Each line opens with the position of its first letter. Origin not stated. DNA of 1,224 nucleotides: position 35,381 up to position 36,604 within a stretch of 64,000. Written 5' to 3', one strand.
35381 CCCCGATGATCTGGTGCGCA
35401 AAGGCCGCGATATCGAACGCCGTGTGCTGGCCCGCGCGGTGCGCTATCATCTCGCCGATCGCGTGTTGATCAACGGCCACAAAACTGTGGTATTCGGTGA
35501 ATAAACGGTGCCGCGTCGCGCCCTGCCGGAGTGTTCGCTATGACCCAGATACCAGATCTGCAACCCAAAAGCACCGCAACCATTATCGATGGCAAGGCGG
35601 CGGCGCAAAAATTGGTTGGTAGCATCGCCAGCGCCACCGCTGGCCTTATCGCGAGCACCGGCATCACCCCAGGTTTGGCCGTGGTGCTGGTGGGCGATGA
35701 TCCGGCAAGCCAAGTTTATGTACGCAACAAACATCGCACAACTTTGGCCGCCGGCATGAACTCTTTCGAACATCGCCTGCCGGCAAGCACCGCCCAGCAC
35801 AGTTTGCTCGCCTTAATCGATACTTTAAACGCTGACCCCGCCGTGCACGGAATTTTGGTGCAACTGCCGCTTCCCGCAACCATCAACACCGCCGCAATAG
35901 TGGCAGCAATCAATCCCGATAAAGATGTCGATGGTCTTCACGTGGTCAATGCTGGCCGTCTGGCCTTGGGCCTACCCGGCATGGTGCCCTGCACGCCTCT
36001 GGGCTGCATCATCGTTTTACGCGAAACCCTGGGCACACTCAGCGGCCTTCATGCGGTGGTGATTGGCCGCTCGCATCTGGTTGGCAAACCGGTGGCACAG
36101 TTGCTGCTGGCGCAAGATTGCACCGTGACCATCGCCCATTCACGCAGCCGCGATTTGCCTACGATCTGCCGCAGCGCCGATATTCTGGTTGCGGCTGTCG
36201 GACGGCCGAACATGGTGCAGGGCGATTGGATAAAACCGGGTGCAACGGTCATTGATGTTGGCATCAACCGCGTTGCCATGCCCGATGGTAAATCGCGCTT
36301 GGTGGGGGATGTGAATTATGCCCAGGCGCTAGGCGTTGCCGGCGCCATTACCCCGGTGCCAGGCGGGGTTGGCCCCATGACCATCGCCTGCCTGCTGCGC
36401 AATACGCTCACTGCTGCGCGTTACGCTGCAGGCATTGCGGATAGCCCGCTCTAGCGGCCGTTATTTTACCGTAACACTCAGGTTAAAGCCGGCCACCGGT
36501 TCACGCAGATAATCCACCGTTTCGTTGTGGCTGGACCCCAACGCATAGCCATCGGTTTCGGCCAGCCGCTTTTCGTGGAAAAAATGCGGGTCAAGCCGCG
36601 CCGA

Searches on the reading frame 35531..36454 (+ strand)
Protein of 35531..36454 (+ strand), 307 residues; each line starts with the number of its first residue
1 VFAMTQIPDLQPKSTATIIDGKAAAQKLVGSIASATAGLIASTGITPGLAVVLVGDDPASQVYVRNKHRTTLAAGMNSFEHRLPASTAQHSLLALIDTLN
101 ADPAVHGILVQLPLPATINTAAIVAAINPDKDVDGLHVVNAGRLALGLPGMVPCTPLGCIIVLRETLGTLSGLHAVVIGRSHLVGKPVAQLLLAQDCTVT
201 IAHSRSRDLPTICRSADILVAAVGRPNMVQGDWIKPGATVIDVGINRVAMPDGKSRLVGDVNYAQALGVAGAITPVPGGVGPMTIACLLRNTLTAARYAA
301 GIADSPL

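Call 69: search_protein_families(library=pfam, proteins=[window:35531-36454:+], max_evalue=0.001)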
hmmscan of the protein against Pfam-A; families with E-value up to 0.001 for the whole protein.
window:35531-36454:+ (307 aa): 2 families
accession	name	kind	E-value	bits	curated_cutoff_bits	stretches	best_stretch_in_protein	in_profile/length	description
PF02882.25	THF_DHG_CYH_C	-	8.1e-64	214.2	27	1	137-298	1-158/160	Tetrahydrofolate dehydrogenase/cyclohydrolase, NAD(P)-binding domain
PF00763.28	THF_DHG_CYH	-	1.2e-38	132.4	32.8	1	19-134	1-115/115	Tetrahydrofolate dehydrogenase/cyclohydrolase, catalytic domain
